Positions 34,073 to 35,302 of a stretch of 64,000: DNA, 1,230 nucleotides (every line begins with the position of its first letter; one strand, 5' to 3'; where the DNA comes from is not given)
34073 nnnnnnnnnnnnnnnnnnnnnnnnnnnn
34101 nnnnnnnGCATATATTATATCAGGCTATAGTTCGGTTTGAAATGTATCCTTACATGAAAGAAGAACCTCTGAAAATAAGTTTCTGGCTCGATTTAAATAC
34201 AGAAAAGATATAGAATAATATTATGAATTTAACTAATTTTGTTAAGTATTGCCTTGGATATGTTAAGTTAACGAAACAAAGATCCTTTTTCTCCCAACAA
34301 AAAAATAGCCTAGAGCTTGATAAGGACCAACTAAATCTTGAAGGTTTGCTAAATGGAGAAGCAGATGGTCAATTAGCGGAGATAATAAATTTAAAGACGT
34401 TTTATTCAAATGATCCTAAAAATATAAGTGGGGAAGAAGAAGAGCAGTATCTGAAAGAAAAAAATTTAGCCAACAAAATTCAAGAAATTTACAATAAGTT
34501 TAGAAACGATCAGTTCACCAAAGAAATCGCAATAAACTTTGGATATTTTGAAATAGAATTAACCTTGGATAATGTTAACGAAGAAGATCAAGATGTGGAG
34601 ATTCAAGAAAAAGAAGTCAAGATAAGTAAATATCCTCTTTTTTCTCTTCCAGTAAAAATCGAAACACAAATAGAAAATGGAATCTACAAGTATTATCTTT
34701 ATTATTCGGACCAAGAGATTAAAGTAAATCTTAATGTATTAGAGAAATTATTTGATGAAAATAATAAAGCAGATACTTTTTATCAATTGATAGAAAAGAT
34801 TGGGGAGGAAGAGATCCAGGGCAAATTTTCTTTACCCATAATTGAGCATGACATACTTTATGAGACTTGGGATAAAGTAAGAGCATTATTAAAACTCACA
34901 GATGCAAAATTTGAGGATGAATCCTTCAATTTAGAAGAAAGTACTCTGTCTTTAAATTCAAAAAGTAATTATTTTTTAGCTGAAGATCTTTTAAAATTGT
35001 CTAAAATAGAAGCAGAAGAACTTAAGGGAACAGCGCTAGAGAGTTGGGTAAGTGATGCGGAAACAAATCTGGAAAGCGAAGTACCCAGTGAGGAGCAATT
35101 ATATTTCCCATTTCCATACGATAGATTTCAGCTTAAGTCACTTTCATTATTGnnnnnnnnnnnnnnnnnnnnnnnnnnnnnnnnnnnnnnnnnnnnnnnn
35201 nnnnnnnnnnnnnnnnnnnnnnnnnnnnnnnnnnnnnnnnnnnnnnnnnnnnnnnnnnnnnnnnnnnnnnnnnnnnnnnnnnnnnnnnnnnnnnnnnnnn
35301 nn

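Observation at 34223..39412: Large DUF4011-SF1 helicase-DUF559 nuclease gene with Zn-ribbon and membrane-protein neighbours on the 3' side of a tRNA: candidate defence or integrated module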

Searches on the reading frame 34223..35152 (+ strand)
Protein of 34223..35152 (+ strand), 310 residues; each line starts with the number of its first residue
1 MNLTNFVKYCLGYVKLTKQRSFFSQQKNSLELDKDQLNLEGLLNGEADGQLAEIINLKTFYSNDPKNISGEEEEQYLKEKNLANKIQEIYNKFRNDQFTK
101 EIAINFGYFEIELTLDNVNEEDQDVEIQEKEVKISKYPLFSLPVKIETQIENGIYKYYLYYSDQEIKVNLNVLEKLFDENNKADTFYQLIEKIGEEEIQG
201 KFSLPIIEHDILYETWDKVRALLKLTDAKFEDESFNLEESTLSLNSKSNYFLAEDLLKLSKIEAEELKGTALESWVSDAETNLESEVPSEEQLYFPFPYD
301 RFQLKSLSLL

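Call 36: search_protein_families(library=pfam, proteins=[window:34223-35152:+], max_evalue=10)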
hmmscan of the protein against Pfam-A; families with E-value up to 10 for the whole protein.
window:34223-35152:+ (310 aa): 0 families

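Call 71: predict_structure(alignment_id=A2)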
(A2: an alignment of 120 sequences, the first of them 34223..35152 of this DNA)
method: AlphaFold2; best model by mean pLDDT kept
length: 310 residues; sequences in the alignment: 120
mean_pLDDT: 76.1   pTM: 0.72
mean pLDDT of the five models: 76.1, 75.4, 75.4, 75.0, 73.4
residues with pLDDT >= 90: 119; 70-90: 90; 50-70: 49; < 50: 52
segments of 3 or more residues with pLDDT < 50: 1-12, 121-129, 290-293, 295-310
pLDDT, mean of each block of 10 residues (from residue 1): 43 59 77 92 83 92 88 92 95 86 94 69 41 81 94 92 88 85 84 78 89 96 93 94 78 49 67 55 49 44 34
secondary structure, 60 per line:
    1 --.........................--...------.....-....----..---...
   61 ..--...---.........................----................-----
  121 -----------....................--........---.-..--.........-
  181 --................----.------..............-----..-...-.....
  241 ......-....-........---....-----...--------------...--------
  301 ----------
elements in order: H3-27 E30-32 H39-43 H45-48 H58-62 H71-95 E100-115 E132-151 E154-161 H171-179 H183-198 H210-223 E236-246 H248-251 H253-260 H264-267

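Call 99: search_protein_representatives(alignment_id=A4)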
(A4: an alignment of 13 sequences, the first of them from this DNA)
Query: 13 sequences, 308 profile positions. Proteins with E-value up to 0.001 (for the whole library): 68; up to 1e-10: 63; up to 1e-30: 41. The best 68 are listed.
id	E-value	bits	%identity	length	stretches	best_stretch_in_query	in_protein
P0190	8.1e-150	515.1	-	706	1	6-308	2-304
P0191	1.3e-133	461.9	-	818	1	3-308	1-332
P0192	2.2e-133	461.1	-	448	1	3-308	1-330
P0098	4.2e-112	391.2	-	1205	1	1-308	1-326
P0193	9.0e-110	383.6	-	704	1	1-308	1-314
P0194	3.1e-107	375.2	-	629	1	1-307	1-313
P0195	1.9e-96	339.8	-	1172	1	4-308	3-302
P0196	1.5e-89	317.2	-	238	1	1-220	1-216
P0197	2.4e-86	306.6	-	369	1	88-308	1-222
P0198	1.1e-84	301.1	-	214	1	2-209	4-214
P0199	9.6e-82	291.5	-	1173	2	1-306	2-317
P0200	5.5e-81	289.0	-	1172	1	2-307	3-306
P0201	1.1e-79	284.8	-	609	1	4-308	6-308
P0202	5.4e-78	279.2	-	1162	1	2-306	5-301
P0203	5.8e-75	269.3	-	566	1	4-308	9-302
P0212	3.1e-55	204.5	-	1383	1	5-306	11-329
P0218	5.0e-45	170.9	-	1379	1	48-307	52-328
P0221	3.2e-43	165.0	-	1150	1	2-308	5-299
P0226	1.1e-33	133.7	-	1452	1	5-308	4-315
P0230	1.8e-30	123.1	-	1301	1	7-308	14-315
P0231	8.5e-30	120.9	-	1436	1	69-308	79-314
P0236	5.8e-23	98.5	-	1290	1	5-308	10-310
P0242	2.3e-15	73.5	-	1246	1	199-308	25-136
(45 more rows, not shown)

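Call 100: search_protein_families(library=pfam, proteins=[P0226, P0230, P0231, P0236, P0242, P0218, P0212], max_evalue=0.01)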
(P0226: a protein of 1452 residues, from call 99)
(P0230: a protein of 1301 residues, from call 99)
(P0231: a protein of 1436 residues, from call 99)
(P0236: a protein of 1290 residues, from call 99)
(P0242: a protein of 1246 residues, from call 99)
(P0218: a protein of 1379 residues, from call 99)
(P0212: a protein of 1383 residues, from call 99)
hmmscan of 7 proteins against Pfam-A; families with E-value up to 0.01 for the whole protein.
P0226 (1452 aa): 9 families
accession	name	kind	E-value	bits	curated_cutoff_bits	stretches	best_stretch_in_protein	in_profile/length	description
PF18741.7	MTES_1575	-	7.3e-18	64.9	38.2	1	1110-1211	1-95/96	REase_MTES_1575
PF13087.12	AAA_12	-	1.5e-15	57.7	27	1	892-1069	15-191/195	AAA domain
PF13086.12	AAA_11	-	3.7e-11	43.7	27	1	310-848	3-253/257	AAA domain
PF13245.12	AAA_19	-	6.9e-07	30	25.1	1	319-370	8-61/134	AAA domain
PF01443.25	Viral_helicase1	-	5.5e-06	26.8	21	0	810-852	60-104/228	Viral superfamily 1 RNA helicase core domain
PF13604.12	AAA_30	-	1.1e-05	25.7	27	1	315-369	8-65/191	AAA domain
PF08373.16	RAP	-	0.00033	21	24.2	1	1155-1206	1-52/58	RAP domain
PF04851.21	ResIII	-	0.00071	20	22.5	0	321-372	22-75/164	Type III restriction enzyme, res subunit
PF25199.1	nSTAND_NTPase5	-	0.0063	16.8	34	0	319-363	38-83/145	Novel STAND NTPase 5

P0230 (1301 aa): 11 families
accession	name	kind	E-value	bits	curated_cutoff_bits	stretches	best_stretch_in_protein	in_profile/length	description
PF13087.12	AAA_12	-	3.7e-22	79.3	27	1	836-1016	13-192/195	AAA domain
PF18741.7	MTES_1575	-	9.6e-19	67.7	38.2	1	1057-1159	1-96/96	REase_MTES_1575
PF13086.12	AAA_11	-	6.2e-12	46.3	27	1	321-791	16-251/257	AAA domain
PF08373.16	RAP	-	6.4e-09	36.1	24.2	1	1102-1152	1-50/58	RAP domain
PF13245.12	AAA_19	-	1.1e-07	32.5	25.1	1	319-370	8-61/134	AAA domain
PF20720.3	nSTAND3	-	5.2e-06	26.7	27.2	1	320-394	15-83/155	Novel STAND NTPase 3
PF01443.25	Viral_helicase1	-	1.5e-05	25.4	21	0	753-795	53-102/228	Viral superfamily 1 RNA helicase core domain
PF13604.12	AAA_30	-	0.00011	22.5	27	1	322-369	18-65/191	AAA domain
PF01656.29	CbiA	-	0.0013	19.1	25.4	0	332-592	9-54/125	CobQ/CobB/MinD/ParA nucleotide binding domain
PF09848.15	SLFN-g3_helicase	-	0.0022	17.8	24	0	323-371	2-52/354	Schlafen group 3, DNA/RNA helicase domain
PF06745.19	ATPase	-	0.0071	16.2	26.6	1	318-375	15-72/231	KaiC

P0231 (1436 aa): 13 families
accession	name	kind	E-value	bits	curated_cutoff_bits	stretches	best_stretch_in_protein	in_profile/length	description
PF13087.12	AAA_12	-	2.8e-22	79.7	27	1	942-1122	13-191/195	AAA domain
PF18741.7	MTES_1575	-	2.8e-17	63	38.2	1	1164-1263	1-93/96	REase_MTES_1575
PF13086.12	AAA_11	-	1.2e-12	48.6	27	2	318-487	13-180/257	AAA domain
PF13245.12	AAA_19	-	4.2e-09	37.1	25.1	1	318-425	8-114/134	AAA domain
PF08373.16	RAP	-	1.6e-07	31.6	24.2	1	1209-1253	1-44/58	RAP domain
PF01443.25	Viral_helicase1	-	8e-07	29.5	21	0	859-901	57-102/228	Viral superfamily 1 RNA helicase core domain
PF13604.12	AAA_30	-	6.1e-06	26.5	27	1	322-368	17-65/191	AAA domain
PF09848.15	SLFN-g3_helicase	-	0.00034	20.5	24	0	323-371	3-53/354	Schlafen group 3, DNA/RNA helicase domain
PF08663.15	HalX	-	0.00055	20.7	23.2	0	732-768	24-60/68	HalX domain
PF20720.3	nSTAND3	-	0.00062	19.9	27.2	1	320-368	16-64/155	Novel STAND NTPase 3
PF04480.18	DUF559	-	0.00098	19.4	20.6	1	1194-1263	41-105/109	Protein of unknown function (DUF559)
PF13481.12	AAA_25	-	0.0028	17.8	27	0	317-354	28-65/195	AAA domain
PF13361.12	UvrD_C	-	0.0074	16.2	25.6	1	947-1061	2-100/350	UvrD-like helicase C-terminal domain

P0236 (1290 aa): 9 families
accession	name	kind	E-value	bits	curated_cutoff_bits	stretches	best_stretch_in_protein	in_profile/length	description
PF13087.12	AAA_12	-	8.7e-23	81.3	27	1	830-1007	15-191/195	AAA domain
PF18741.7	MTES_1575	-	7.4e-19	68.1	38.2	1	1049-1149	1-96/96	REase_MTES_1575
PF13086.12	AAA_11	-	7.3e-13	49.3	27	2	544-783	53-250/257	AAA domain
PF13245.12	AAA_19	-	2.2e-07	31.6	25.1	1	314-366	8-62/134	AAA domain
PF08373.16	RAP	-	2.3e-07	31.1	24.2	1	1092-1146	1-55/58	RAP domain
PF13604.12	AAA_30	-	2e-05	24.8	27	1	315-364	16-65/191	AAA domain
PF01656.29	CbiA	-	2.8e-05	24.5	25.4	0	321-697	3-100/125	CobQ/CobB/MinD/ParA nucleotide binding domain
PF01443.25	Viral_helicase1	-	6.5e-05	23.3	21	0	747-786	59-100/228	Viral superfamily 1 RNA helicase core domain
PF09848.15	SLFN-g3_helicase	-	0.00026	20.8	24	0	319-366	3-52/354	Schlafen group 3, DNA/RNA helicase domain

P0242 (1246 aa): 13 families
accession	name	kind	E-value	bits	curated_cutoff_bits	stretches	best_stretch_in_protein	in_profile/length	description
PF13087.12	AAA_12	-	5.7e-22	78.7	27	1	659-837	13-191/195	AAA domain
PF18741.7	MTES_1575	-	1.1e-17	64.4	38.2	1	879-978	1-93/96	REase_MTES_1575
PF13086.12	AAA_11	-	1.2e-09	38.8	27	2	143-199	17-79/257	AAA domain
PF09633.15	DUF2023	-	4.5e-07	30.4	27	1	3-32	2-31/101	Protein of unknown function (DUF2023)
PF13245.12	AAA_19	-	1.6e-06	28.8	25.1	1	140-193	8-62/134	AAA domain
PF01443.25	Viral_helicase1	-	2.2e-05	24.8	21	0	578-619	60-103/228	Viral superfamily 1 RNA helicase core domain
PF13604.12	AAA_30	-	4.5e-05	23.7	27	1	143-191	18-66/191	AAA domain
PF01656.29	CbiA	-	7.5e-05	23.1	25.4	1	150-522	6-95/125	CobQ/CobB/MinD/ParA nucleotide binding domain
PF08373.16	RAP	-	0.00066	20.1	24.2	1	924-974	1-50/58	RAP domain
PF20720.3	nSTAND3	-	0.0015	18.7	27.2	1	141-185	15-59/155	Novel STAND NTPase 3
PF09848.15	SLFN-g3_helicase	-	0.005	16.6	24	0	144-193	2-53/354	Schlafen group 3, DNA/RNA helicase domain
PF00142.24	Fer4_NifH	-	0.006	16.5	25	0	146-178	3-35/271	4Fe-4S iron sulfur cluster binding proteins, NifH/frxC family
PF25199.1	nSTAND_NTPase5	-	0.0083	16.4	34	0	143-194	41-93/145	Novel STAND NTPase 5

P0218 (1379 aa): 13 families
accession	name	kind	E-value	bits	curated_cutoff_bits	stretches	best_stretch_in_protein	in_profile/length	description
PF13087.12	AAA_12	-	7.8e-23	81.5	27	1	852-1030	16-193/195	AAA domain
PF18741.7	MTES_1575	-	2.1e-17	63.4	38.2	1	1069-1167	1-92/96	REase_MTES_1575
PF13086.12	AAA_11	-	4.2e-11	43.6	27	2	647-805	97-250/257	AAA domain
PF13245.12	AAA_19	-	3.2e-08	34.3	25.1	1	333-384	8-61/134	AAA domain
PF08373.16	RAP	-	8.9e-08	32.4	24.2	1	1113-1156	1-43/58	RAP domain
PF01443.25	Viral_helicase1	-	1.4e-05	25.5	21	0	770-807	60-99/228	Viral superfamily 1 RNA helicase core domain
PF04480.18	DUF559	-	0.00028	21.2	20.6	1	1061-1151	9-89/109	Protein of unknown function (DUF559)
PF13604.12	AAA_30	-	0.00033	20.9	27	1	324-381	3-63/191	AAA domain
PF24883.2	NPHP3_N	-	0.00065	20.4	24.8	1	340-412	26-99/164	Nephrocystin 3, N-terminal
PF09848.15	SLFN-g3_helicase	-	0.00074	19.3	24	0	339-390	4-56/354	Schlafen group 3, DNA/RNA helicase domain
PF05127.21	NAT10_TcmA_helicase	-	0.0031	17.8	22.7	0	341-389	2-52/176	RNA cytidine acetyltransferase NAT10/TcmA, helicase domain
PF02229.22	PC4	-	0.0044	16.9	25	0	1324-1372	3-50/52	Transcriptional Coactivator p15 (PC4)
PF06289.16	FlbD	-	0.0055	16.7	24.7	0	1161-1196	11-48/59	Flagellar and Swarming motility proteins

P0212 (1383 aa): 10 families
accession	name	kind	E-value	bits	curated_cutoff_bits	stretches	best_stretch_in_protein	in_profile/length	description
PF13087.12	AAA_12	-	9e-24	84.6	27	1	859-1036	17-193/195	AAA domain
PF18741.7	MTES_1575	-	8.9e-15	55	38.2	1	1075-1165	1-84/96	REase_MTES_1575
PF13086.12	AAA_11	-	8.1e-13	49.2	27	2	642-810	100-250/257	AAA domain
PF13245.12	AAA_19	-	3.6e-08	34.1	25.1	1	330-387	2-62/134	AAA domain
PF08373.16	RAP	-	7.3e-08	32.7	24.2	1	1120-1163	1-43/58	RAP domain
PF13604.12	AAA_30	-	8.8e-06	26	27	1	326-386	3-66/191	AAA domain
PF01443.25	Viral_helicase1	-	9.4e-05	22.8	21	0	774-814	59-101/228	Viral superfamily 1 RNA helicase core domain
PF04480.18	DUF559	-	0.00032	21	20.6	1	1065-1157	7-88/109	Protein of unknown function (DUF559)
PF09848.15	SLFN-g3_helicase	-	0.00043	20.1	24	0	339-388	2-53/354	Schlafen group 3, DNA/RNA helicase domain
PF20720.3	nSTAND3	-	0.0028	17.8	27.2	1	325-385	4-64/155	Novel STAND NTPase 3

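Call 112: fold_search(model_id=the predicted structure, library=viral)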
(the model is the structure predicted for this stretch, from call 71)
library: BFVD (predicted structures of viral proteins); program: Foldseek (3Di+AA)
matches with E <= 10: 600; with E <= 0.001: 1
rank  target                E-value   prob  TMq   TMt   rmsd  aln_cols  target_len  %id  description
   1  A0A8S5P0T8            9.1e-05  1.00  0.32  0.24  12.2       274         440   13  AAA domain protein [Myoviridae sp. ctakU3]
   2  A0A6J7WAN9            9.9e-02  0.10  0.10  0.17  16.0       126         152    8  Uncharacterized protein [uncultured Caudovirales phage]
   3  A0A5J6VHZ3            1.2e-01  0.02  0.09  0.09  25.4       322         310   11  Uncharacterized protein [Megaviridae environmental sample]
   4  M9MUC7                1.7e-01  0.04  0.12  0.09  22.2       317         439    9  (no name in the UniProt tables at hand)
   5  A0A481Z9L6            1.9e-01  0.03  0.09  0.05  23.0       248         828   16  DNA-directed DNA polymerase [Pithovirus LCPAC202]
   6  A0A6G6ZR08            2.0e-01  0.10  0.08  0.13  14.6        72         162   19  (no name in the UniProt tables at hand)
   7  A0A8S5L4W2            2.0e-01  0.03  0.08  0.06  39.4       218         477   11  Maturation protein [ssRNA phage SRR7976310_11]
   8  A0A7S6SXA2            2.6e-01  0.05  0.11  0.13  28.5       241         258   13  (no name in the UniProt tables at hand)
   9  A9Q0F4                2.7e-01  0.03  0.07  0.11  19.7       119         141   12  Envelope glylcoprotein (Fragment) [Human immunodeficiency virus type 1]
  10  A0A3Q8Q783            3.1e-01  0.10  0.08  0.17  15.2        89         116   13  Putative ArclD1 anti-CRISPR protein [Sulfolobales Beppu filamentous virus 3]
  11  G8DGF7                3.1e-01  0.08  0.10  0.12  16.7       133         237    9  (no name in the UniProt tables at hand)
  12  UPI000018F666         3.1e-01  0.04  0.07  0.10  19.2       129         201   12  (no name look-up for this kind of identifier)
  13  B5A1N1                3.1e-01  0.04  0.07  0.08  15.1        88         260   14  Major outer capsid protein mu1 (Fragment) [Skunk orthoreovirus]
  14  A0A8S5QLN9            3.4e-01  0.08  0.09  0.18  12.6        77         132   17  Uncharacterized protein [Myoviridae sp. ctuID12]
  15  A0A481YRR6            3.9e-01  0.13  0.10  0.24  14.8        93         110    8  Uncharacterized protein [Marseillevirus LCMAC101]
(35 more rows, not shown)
